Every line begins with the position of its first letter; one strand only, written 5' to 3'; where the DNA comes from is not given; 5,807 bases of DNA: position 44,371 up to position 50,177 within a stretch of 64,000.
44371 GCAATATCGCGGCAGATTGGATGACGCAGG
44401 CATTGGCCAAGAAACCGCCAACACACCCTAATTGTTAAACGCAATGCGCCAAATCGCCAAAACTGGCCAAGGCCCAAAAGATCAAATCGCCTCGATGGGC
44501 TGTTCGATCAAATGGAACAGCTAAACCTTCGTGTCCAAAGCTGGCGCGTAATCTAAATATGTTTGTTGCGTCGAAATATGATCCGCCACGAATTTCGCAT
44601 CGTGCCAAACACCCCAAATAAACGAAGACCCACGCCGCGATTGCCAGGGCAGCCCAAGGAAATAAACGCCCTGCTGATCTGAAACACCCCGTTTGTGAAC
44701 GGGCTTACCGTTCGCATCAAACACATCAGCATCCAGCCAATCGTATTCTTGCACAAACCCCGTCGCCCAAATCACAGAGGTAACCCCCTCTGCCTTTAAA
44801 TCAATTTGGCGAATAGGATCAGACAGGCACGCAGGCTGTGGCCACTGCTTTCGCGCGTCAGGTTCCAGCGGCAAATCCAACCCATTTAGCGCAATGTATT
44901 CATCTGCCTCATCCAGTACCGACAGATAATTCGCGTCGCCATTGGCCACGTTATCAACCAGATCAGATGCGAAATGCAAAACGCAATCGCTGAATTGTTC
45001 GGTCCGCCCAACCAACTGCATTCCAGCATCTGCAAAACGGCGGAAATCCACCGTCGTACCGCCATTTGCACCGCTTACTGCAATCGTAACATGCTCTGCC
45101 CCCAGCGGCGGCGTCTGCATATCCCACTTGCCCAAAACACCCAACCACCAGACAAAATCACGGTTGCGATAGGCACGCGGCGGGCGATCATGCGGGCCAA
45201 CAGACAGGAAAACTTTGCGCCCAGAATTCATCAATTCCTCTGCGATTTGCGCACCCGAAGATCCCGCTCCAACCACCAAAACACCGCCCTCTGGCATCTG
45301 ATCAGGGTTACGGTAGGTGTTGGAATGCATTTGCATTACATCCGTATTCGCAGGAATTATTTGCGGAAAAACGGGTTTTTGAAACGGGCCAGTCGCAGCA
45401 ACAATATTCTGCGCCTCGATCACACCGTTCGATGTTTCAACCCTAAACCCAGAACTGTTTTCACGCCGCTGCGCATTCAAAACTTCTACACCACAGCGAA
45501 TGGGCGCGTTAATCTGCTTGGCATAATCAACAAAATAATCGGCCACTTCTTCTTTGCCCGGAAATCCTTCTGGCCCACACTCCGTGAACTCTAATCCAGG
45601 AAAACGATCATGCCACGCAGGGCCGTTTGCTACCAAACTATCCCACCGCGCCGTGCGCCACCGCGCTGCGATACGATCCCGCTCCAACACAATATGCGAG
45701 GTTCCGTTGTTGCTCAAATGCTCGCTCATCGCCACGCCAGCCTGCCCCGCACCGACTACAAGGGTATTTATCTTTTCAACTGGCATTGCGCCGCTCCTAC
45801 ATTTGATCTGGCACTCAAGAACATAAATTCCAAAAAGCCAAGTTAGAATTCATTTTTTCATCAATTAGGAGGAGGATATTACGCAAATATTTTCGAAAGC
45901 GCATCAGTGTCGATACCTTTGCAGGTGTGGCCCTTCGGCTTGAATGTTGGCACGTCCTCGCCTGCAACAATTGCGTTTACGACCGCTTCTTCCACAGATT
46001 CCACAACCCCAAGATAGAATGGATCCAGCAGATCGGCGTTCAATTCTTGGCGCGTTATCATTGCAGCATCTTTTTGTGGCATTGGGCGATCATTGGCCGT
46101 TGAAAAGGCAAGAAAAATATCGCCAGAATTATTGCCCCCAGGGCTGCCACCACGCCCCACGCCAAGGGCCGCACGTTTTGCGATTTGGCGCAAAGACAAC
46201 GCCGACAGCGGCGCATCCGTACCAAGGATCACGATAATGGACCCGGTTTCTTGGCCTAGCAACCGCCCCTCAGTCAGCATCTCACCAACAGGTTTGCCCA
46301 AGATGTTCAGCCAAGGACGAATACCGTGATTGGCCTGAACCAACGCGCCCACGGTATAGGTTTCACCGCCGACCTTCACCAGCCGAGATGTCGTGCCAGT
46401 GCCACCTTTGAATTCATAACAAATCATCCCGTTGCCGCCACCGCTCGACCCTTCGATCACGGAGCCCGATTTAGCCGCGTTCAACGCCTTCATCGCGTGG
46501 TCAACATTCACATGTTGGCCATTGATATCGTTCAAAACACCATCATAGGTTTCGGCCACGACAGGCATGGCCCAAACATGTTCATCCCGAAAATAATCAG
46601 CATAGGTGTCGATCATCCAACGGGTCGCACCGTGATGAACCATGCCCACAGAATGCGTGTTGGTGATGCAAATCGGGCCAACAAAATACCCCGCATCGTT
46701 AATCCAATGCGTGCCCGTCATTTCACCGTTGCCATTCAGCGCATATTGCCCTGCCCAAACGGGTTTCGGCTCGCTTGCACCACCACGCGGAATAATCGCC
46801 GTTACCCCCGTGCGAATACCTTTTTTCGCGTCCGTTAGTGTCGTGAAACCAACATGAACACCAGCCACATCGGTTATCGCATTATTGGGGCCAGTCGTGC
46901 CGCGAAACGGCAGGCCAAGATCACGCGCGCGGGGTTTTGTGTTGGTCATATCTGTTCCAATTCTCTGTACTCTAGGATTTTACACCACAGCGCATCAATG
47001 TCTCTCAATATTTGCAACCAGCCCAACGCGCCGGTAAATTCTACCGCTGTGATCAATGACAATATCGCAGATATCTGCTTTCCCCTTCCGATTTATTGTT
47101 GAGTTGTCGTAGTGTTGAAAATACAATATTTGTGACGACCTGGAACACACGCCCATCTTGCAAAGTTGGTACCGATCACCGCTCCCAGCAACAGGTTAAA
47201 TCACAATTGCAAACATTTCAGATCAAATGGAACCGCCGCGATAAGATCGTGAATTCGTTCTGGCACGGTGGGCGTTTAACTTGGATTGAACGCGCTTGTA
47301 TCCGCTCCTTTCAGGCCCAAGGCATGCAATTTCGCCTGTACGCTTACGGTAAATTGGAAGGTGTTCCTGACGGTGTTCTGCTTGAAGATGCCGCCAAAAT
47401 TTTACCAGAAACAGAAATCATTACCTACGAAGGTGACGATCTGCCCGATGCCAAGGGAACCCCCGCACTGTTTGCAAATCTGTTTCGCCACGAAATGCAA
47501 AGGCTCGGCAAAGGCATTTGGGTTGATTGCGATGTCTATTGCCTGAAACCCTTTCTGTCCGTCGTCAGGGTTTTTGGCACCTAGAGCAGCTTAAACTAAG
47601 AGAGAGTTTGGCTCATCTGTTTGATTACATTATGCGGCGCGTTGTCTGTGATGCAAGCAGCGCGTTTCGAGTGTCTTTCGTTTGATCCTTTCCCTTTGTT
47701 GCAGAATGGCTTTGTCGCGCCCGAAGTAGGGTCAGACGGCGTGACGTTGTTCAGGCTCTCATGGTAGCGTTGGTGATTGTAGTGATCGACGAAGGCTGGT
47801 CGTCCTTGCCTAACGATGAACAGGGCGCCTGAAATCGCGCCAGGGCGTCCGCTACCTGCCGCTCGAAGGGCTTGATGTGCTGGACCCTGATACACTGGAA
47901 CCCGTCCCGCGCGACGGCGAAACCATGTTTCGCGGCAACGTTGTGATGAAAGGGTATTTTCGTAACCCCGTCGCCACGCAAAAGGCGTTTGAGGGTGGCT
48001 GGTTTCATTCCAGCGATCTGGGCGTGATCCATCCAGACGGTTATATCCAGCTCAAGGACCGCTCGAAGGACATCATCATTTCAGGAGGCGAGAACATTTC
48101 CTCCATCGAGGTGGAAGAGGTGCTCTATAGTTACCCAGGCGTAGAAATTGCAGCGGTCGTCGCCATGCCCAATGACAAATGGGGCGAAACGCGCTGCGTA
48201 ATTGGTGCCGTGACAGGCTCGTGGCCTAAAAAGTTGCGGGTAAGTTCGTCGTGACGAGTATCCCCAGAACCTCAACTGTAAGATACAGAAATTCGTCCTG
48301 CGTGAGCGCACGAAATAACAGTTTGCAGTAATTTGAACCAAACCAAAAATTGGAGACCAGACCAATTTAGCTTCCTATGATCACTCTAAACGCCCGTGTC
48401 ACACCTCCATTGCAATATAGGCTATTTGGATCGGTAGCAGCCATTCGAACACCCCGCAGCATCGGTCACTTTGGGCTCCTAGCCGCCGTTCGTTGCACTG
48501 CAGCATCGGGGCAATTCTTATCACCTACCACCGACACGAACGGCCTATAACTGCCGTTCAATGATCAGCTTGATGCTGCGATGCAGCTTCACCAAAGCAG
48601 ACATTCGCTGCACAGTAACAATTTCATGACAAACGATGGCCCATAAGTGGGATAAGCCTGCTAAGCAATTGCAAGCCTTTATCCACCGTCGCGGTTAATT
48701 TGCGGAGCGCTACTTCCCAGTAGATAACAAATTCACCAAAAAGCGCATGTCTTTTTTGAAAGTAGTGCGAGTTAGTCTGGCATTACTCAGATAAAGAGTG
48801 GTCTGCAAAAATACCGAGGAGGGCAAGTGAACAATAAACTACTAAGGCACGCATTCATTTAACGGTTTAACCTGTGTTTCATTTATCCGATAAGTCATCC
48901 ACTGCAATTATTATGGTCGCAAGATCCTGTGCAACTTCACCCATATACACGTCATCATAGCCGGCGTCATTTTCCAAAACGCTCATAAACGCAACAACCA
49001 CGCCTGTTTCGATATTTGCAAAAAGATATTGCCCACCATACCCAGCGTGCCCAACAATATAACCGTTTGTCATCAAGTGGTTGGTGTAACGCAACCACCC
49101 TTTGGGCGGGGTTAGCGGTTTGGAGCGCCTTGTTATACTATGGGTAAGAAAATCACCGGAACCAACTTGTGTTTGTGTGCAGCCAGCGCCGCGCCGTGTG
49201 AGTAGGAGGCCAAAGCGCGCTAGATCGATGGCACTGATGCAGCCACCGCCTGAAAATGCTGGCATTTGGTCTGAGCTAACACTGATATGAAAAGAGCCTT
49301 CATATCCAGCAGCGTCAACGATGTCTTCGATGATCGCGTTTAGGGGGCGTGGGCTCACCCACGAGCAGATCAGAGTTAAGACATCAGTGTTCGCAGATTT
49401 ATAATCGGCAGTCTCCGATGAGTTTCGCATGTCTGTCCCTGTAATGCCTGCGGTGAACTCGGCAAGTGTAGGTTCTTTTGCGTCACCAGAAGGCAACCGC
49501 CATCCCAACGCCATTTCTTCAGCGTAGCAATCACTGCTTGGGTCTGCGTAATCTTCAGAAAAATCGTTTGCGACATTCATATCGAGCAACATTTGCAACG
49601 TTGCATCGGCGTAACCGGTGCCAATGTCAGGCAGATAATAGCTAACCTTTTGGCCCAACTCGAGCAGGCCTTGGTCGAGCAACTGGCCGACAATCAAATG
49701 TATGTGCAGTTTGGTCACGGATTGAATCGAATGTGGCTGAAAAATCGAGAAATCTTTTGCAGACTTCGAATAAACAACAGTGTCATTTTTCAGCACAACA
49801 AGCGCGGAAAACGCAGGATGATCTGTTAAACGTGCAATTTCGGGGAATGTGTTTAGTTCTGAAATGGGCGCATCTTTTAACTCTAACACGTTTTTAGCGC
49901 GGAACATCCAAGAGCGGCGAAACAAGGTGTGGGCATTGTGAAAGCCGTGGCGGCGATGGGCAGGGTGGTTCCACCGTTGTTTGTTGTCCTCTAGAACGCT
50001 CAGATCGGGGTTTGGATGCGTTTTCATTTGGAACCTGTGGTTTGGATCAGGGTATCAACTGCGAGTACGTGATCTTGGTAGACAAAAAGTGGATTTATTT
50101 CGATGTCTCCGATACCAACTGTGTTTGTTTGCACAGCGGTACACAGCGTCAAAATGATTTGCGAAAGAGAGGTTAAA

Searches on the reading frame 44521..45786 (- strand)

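Call 28: search_protein_families(library=pfam, proteins=[window:44521-45786:-], max_evalue=0.00001)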
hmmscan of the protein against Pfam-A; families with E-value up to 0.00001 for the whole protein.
window:44521-45786:- (421 aa): 6 families
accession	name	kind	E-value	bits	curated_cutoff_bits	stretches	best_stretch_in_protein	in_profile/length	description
PF13738.12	Pyr_redox_3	-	2.6e-26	93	30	1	9-195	1-193/305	Pyridine nucleotide-disulphide oxidoreductase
PF13434.12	Lys_Orn_oxgnase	-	1.2e-10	41.5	21.3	1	76-192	92-214/339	L-lysine 6-monooxygenase/L-ornithine 5-monooxygenase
PF01266.30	DAO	-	2.3e-09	37.7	27.9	0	81-147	151-225/353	FAD dependent oxidoreductase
PF07992.20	Pyr_redox_2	-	8.5e-08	32.4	26.1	1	8-193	3-169/291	Pyridine nucleotide-disulphide oxidoreductase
PF00743.25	FMO-like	-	9.1e-07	28.1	22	1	132-195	146-212/532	Flavin-binding monooxygenase-like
PF01494.25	FAD_binding_3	-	7.4e-06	25.8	22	0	6-38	2-34/349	FAD binding domain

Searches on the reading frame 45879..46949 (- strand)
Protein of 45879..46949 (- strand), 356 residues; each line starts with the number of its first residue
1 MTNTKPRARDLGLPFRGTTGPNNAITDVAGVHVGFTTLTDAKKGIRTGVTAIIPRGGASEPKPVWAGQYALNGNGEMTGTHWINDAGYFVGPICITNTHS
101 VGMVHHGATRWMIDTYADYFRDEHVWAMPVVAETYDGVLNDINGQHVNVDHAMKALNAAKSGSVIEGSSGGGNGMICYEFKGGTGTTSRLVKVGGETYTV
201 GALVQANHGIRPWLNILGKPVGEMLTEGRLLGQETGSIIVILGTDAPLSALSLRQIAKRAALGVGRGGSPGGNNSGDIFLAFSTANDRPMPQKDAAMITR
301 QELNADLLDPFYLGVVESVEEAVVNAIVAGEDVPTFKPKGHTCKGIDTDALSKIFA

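Call 28: search_protein_families(library=pfam, proteins=[window:45879-46949:-], max_evalue=0.00001)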
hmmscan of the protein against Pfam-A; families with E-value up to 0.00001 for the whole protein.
window:45879-46949:- (356 aa): 1 family
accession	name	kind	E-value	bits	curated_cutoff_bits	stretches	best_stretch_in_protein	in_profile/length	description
PF03576.19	Peptidase_S58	-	2.6e-103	346.2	23.9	1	23-337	1-303/307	Peptidase family S58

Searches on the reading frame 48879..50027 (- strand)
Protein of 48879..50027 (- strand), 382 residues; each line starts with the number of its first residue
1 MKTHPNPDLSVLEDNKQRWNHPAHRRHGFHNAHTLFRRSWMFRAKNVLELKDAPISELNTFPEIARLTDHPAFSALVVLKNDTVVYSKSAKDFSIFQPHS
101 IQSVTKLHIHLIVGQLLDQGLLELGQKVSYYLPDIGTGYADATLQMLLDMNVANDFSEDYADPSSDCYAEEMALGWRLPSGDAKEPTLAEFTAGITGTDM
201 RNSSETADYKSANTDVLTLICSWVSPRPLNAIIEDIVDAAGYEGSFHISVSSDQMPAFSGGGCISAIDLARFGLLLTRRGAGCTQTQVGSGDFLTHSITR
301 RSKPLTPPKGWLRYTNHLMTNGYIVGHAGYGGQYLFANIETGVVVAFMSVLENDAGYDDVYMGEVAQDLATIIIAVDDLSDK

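Call 28: search_protein_families(library=pfam, proteins=[window:48879-50027:-], max_evalue=0.00001)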
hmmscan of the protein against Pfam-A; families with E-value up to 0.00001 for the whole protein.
window:48879-50027:- (382 aa): 1 family
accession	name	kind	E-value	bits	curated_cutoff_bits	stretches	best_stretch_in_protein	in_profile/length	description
PF00144.29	Beta-lactamase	-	5.5e-17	62.4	27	1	75-353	18-312/329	Beta-lactamase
